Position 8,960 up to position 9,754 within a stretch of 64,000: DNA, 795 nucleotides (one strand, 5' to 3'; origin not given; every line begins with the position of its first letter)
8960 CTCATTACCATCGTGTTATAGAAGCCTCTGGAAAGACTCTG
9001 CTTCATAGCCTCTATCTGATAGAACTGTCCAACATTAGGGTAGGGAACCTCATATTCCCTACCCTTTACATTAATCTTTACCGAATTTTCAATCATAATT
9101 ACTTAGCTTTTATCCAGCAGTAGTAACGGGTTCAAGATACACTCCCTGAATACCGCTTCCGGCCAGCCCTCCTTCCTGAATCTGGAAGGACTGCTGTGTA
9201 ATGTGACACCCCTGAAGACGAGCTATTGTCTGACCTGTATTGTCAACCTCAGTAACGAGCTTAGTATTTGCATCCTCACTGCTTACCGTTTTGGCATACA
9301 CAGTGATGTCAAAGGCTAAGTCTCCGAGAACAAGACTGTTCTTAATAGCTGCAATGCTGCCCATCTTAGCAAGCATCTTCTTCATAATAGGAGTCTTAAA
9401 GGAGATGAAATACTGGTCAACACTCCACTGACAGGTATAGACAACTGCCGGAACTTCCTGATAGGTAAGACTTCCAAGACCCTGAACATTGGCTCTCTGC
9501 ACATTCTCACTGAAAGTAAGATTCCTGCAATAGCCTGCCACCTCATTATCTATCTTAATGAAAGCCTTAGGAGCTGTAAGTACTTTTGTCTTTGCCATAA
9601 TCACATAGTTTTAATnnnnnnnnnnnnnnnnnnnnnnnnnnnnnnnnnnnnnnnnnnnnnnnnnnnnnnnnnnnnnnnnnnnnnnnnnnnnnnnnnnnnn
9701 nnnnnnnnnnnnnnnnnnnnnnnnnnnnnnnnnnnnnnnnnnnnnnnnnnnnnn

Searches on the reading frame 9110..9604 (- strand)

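Call 6: search_protein_families(library=pfam, proteins=[window:9110-9604:-], max_evalue=0.01)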
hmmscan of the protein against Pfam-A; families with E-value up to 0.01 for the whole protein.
window:9110-9604:- (164 aa): 1 family
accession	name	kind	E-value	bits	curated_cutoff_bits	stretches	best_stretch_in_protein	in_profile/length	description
PF18906.5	Phage_tube_2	-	0.0014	18.7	27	0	92-156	68-131/266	Phage tail tube protein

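Call 7: search_protein_families(library=phrogs, proteins=[window:9110-9604:-], max_evalue=0.01)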
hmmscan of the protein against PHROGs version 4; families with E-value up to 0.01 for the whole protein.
window:9110-9604:- (164 aa): 2 families
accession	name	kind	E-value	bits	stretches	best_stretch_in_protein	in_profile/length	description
phrog_985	-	head and packaging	1.3e-06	29.1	1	4-158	5-135/141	virion structural protein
phrog_3776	-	unknown function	0.0016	19.1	1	6-62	9-65/143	-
